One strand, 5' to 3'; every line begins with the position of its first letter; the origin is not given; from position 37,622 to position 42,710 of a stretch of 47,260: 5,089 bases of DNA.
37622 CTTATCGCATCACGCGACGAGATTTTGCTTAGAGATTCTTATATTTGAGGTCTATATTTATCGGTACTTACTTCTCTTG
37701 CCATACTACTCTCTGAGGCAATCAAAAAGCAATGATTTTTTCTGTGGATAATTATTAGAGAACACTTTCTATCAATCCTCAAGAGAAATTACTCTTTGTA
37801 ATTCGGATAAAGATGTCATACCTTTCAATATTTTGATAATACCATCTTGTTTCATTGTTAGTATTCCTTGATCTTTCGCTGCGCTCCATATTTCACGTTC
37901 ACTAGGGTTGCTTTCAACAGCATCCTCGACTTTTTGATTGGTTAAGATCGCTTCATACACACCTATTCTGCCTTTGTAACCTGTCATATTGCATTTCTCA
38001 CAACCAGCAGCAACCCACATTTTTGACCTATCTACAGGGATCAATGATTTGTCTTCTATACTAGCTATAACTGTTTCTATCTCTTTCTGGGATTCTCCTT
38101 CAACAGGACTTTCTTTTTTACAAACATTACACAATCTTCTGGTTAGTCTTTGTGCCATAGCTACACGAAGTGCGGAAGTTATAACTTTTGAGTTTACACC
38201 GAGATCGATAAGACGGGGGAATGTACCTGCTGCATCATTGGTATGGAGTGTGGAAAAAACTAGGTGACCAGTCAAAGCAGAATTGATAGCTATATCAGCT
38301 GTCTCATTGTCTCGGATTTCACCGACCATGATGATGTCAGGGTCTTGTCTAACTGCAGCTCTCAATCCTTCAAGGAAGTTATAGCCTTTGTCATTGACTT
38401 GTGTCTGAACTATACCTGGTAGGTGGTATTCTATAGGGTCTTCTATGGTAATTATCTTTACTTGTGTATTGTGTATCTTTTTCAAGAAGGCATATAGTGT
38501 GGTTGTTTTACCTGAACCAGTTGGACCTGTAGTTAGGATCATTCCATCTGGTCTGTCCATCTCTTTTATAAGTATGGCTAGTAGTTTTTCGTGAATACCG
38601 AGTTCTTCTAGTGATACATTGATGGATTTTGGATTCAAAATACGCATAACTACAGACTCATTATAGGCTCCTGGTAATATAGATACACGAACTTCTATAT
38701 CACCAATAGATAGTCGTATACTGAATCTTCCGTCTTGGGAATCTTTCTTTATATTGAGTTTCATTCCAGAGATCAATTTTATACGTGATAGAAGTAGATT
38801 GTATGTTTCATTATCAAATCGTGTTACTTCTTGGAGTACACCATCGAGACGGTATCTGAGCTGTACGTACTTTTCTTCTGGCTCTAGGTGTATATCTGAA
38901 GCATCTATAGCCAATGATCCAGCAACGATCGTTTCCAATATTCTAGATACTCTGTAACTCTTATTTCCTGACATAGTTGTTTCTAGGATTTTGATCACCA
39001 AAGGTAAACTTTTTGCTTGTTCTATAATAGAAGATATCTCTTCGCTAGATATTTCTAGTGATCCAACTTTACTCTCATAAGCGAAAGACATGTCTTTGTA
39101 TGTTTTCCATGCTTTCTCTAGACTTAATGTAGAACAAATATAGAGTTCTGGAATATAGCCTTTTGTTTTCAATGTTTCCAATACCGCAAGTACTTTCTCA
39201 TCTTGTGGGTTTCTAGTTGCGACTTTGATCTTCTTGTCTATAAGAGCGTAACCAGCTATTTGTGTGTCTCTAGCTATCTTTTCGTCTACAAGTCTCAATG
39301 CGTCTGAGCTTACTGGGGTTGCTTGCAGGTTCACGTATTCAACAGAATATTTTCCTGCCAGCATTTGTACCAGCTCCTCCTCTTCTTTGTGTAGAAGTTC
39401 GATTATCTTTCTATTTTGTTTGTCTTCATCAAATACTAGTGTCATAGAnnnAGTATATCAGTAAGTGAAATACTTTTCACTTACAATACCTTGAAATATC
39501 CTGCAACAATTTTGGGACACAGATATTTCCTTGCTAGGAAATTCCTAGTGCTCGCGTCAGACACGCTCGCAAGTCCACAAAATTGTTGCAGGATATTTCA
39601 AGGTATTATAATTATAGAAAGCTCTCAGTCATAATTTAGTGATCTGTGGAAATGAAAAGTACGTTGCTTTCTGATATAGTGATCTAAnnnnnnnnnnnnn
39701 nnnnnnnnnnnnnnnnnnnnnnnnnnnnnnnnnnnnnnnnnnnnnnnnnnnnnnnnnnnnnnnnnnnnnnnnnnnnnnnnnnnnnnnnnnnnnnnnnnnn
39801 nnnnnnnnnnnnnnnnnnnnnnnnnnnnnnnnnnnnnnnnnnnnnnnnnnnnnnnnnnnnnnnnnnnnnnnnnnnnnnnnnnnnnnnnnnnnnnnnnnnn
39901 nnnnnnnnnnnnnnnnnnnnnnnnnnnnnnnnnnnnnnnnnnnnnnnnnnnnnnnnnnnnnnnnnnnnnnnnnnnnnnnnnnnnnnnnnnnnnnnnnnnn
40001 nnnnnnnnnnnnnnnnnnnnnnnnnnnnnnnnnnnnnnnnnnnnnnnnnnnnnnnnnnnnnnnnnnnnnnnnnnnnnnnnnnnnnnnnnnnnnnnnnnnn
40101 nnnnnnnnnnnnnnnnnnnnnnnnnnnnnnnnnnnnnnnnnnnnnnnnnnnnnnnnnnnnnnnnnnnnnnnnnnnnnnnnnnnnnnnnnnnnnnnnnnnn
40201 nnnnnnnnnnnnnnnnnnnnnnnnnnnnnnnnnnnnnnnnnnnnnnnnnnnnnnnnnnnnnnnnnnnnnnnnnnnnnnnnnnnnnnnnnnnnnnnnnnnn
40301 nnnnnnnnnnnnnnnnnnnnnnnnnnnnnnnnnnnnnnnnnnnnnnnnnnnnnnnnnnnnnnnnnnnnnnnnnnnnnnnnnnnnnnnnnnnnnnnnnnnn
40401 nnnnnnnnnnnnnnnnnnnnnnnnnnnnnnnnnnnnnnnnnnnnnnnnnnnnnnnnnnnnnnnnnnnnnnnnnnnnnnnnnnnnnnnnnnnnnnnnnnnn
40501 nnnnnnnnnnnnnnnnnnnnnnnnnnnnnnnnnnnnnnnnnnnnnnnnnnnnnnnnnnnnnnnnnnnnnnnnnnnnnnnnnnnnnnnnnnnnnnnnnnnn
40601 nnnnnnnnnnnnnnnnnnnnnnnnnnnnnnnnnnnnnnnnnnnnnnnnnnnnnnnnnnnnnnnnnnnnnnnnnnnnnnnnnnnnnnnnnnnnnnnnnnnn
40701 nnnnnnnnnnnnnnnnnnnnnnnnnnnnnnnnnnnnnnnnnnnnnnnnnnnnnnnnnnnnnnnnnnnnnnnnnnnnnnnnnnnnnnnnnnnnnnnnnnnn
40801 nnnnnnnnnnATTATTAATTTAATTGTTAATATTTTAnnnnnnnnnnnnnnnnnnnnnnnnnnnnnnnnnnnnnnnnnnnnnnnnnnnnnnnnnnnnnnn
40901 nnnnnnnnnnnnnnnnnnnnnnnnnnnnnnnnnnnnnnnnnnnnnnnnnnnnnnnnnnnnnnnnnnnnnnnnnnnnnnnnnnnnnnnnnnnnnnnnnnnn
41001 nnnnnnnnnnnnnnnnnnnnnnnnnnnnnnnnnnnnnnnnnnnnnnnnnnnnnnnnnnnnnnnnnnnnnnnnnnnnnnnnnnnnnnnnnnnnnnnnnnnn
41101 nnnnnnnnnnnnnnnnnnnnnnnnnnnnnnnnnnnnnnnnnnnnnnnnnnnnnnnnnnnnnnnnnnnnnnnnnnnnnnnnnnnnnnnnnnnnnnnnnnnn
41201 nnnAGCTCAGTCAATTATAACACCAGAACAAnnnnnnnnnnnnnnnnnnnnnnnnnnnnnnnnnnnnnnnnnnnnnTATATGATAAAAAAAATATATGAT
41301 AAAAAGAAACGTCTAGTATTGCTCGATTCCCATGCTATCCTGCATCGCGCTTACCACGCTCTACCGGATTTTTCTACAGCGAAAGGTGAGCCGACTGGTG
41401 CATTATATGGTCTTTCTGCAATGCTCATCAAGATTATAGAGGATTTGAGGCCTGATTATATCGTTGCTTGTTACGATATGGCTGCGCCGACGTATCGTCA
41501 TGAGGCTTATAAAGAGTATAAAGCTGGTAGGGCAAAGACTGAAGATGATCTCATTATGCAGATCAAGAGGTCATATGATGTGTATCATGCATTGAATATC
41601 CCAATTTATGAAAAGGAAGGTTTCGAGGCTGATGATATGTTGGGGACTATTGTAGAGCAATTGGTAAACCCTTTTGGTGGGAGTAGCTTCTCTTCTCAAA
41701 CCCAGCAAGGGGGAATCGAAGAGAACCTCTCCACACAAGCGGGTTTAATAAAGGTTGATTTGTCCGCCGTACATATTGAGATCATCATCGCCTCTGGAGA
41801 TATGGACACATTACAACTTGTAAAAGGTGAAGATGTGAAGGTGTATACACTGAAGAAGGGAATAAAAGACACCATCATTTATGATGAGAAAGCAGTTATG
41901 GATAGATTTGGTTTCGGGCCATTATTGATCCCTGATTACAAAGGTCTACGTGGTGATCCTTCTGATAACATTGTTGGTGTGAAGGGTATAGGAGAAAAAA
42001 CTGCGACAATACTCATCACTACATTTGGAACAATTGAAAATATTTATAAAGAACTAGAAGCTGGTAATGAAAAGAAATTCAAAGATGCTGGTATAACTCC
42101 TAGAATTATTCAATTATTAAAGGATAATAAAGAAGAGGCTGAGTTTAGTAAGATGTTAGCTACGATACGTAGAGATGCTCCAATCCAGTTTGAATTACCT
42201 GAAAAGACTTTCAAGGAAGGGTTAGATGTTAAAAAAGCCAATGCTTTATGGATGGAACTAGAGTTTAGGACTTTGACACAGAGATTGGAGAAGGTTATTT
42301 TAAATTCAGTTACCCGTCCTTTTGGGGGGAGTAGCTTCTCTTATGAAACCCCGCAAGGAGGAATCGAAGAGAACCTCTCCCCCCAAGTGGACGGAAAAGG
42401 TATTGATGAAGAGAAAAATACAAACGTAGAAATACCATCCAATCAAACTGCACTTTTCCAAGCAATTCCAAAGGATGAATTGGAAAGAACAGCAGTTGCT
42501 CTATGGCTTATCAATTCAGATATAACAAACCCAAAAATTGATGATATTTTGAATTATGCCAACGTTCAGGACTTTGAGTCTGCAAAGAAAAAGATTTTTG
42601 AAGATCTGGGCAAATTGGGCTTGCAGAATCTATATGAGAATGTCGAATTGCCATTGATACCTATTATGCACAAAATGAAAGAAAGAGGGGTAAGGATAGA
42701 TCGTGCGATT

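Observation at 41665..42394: Two in-frame copies of a GC-rich ~80-nt palindromic element inside polA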

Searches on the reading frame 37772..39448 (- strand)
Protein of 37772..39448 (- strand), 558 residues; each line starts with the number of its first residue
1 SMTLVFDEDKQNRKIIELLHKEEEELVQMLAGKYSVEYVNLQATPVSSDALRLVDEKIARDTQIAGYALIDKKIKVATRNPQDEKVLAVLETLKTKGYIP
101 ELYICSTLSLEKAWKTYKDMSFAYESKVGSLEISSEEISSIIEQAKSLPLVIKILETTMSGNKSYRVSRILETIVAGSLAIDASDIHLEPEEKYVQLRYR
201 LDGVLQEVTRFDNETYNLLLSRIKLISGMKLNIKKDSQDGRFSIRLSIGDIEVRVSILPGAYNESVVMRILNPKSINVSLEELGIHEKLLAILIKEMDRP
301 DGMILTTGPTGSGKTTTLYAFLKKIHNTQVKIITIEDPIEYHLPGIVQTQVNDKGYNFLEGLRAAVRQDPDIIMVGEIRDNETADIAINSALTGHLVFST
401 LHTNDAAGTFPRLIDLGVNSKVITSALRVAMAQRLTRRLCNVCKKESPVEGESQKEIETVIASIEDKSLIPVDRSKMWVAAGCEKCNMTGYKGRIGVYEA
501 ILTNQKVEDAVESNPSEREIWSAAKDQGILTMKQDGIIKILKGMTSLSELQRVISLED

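Call 87: search_protein_families(library=pfam, max_evalue=1e-8, proteins=[window:37772-39448:-])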
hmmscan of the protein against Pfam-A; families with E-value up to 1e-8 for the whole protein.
window:37772-39448:- (558 aa): 1 family
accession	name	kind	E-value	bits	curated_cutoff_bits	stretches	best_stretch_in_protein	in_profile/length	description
PF00437.27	T2SSE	-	6.8e-115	384.1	24.9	1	166-552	7-370/370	Type II/IV secretion system protein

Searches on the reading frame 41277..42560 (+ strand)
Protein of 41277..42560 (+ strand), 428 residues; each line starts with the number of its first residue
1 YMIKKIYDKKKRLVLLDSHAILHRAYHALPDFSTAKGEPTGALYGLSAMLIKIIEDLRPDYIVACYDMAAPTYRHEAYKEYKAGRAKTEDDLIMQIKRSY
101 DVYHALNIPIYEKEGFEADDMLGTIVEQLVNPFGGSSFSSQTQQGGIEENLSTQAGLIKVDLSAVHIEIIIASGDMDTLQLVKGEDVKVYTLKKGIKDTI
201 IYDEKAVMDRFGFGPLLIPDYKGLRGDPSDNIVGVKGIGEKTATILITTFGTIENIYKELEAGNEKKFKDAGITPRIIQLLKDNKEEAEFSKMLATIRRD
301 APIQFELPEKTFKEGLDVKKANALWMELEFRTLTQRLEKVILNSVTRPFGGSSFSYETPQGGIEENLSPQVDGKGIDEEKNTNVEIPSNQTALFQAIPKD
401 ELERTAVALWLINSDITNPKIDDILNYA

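Call 107: search_solved_structures(query=window:41277-42560:+, max_evalue=1e-10, show_alignments=1)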
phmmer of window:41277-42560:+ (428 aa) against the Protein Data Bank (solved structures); distinct sequences matched with E-value up to 1e-10: 10.
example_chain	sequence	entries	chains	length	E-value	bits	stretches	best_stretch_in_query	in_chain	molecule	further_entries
6vde_A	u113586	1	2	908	8.4e-44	153.4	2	7-128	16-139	DNA polymerase I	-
1taq_A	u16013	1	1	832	4e-34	121.5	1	6-127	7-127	TAQ DNA POLYMERASE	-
1bgx_T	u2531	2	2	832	4e-34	121.5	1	6-127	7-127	TAQ DNA POLYMERASE | PROTEIN (TAQ POLYMERASE)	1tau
6c33_A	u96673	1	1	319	5.1e-19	71.8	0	169-311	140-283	5'-3' exonuclease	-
6c35_A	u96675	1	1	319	2.5e-18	69.5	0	169-312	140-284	5'-3' exonuclease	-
6c36_A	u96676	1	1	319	2.5e-18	69.5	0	169-311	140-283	5'-3' exonuclease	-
6c34_A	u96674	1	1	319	2.5e-18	69.5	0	169-311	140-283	5'-3' exonuclease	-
9l56_A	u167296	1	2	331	2.3e-16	63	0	171-311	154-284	5'-3' exonuclease family protein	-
9l55_A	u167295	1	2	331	4.5e-16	62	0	210-311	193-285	5'-3' exonuclease family protein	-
3zd8_A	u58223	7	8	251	4.9e-15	58.7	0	207-269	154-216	PROTEIN XNI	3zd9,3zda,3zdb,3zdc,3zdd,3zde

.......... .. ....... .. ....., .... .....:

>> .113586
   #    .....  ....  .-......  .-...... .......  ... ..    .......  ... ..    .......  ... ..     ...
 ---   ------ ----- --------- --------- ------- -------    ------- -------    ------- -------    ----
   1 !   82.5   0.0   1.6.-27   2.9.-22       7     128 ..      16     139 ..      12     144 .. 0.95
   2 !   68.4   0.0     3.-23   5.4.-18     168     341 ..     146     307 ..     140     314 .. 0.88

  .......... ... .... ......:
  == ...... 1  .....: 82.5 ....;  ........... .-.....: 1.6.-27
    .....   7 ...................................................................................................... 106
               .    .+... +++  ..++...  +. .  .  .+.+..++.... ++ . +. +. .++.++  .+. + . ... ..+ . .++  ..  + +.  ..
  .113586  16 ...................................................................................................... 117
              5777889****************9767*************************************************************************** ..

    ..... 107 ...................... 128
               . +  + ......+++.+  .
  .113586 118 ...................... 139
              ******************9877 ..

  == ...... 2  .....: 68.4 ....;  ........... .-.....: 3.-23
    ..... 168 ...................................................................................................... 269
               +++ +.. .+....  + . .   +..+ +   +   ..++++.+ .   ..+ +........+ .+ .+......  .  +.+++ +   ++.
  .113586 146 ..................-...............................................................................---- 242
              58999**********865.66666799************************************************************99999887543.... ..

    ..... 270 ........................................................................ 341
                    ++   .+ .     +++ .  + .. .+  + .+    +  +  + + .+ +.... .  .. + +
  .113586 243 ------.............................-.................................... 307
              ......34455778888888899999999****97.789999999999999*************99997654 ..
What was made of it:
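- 41232..43865 (+): polA (DNA polymerase I: 5' nuclease plus polymerase domains), the host gene of both copies. The start codon is uncertain (GTG at 41232, or a later ATG near 41280). PDB match to Pol I structures 6vde and 1taq (call 107).
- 41665..41747 (+): Element copy 1: an 83-nt hairpin read in frame as ..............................., in the loop of the 5' nuclease domain between GTIVEQL and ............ Query residues 128-168 correspond to only 7 residues in 6vde (call 107).
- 42313..42395 (+): Element copy 2: the hairpin proper is 42314-42394 (81 nt), read in frame as ..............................., in the linker after the 5' nuclease domain, just after TQRLEKV. The PDB alignment ends at query residue 341 (call 107).
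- On Rickettsia palindromic elements (RPE): The inserts are extra relative to solved Pol I 6vde (call 107).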
